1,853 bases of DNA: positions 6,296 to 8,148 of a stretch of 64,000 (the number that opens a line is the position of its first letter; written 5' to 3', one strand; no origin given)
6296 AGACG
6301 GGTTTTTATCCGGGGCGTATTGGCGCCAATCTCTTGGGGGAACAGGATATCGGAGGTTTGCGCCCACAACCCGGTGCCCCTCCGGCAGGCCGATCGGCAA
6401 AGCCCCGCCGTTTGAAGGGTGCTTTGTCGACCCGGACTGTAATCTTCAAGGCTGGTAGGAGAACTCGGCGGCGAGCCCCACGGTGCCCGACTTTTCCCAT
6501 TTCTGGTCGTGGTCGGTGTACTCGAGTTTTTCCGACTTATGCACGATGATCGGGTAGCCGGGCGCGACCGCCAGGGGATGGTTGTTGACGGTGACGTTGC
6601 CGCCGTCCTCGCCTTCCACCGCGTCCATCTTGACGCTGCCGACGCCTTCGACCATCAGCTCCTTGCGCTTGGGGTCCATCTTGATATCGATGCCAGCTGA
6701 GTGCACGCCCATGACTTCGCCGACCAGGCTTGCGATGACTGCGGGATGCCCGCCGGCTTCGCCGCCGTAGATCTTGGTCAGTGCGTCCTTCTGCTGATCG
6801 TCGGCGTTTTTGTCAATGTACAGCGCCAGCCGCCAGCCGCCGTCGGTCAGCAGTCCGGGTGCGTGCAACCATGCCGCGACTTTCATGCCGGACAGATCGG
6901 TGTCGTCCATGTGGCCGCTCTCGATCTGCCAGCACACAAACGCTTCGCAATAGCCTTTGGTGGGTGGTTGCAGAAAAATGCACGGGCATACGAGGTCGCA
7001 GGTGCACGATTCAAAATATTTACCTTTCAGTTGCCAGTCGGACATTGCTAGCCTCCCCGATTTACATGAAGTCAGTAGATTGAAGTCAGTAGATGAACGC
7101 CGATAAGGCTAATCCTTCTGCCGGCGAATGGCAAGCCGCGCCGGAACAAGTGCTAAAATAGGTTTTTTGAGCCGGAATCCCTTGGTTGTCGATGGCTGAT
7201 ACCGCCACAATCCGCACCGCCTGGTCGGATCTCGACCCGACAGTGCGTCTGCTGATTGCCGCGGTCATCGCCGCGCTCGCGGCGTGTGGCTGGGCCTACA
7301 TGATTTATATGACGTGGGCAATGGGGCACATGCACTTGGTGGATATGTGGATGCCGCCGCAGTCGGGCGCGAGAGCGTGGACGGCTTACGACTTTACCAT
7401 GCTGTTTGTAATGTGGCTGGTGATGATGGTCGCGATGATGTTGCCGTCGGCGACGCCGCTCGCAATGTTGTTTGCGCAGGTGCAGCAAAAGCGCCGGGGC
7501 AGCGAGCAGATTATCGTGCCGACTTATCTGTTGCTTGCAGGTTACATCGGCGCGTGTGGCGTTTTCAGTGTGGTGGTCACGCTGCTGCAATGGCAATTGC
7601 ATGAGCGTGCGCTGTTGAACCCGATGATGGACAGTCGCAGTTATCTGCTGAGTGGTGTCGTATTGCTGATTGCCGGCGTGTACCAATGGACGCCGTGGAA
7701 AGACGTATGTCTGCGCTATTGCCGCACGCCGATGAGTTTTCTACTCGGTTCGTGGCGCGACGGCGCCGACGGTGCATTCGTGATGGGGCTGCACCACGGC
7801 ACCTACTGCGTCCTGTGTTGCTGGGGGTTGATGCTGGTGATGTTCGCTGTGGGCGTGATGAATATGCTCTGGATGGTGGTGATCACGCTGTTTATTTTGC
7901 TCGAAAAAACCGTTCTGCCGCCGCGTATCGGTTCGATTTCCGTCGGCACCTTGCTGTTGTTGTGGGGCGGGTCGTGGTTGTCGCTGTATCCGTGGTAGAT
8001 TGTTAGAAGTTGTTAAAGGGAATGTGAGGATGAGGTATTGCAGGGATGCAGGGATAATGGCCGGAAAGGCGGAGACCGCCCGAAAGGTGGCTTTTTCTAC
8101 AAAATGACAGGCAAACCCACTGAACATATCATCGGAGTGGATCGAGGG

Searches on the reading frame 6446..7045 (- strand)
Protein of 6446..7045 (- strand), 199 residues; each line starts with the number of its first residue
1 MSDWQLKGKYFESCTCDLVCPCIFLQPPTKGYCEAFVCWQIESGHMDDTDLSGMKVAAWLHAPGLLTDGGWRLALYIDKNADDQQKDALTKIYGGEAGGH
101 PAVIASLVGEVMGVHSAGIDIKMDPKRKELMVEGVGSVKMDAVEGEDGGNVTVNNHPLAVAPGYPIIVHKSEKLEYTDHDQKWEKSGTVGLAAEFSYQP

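Call 100: search_protein_families(library=pfam, proteins=[window:6446-7045:-], max_evalue=0.00001)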
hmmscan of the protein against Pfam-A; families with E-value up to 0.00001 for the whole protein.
window:6446-7045:- (199 aa): 1 family
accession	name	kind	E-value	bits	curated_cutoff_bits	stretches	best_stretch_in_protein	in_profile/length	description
PF07040.16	DUF1326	-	9.3e-52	176.2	25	1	12-187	1-175/177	Protein of unknown function (DUF1326)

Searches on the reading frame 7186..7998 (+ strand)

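Call 100: search_protein_families(library=pfam, proteins=[window:7186-7998:+], max_evalue=0.00001)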
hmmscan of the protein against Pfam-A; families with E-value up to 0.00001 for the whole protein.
window:7186-7998:+ (270 aa): 1 family
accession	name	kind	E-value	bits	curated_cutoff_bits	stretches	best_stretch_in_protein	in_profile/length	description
PF09948.15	PpoB2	-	5.5e-63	212.7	28.7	1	74-262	1-186/188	Copper chaperone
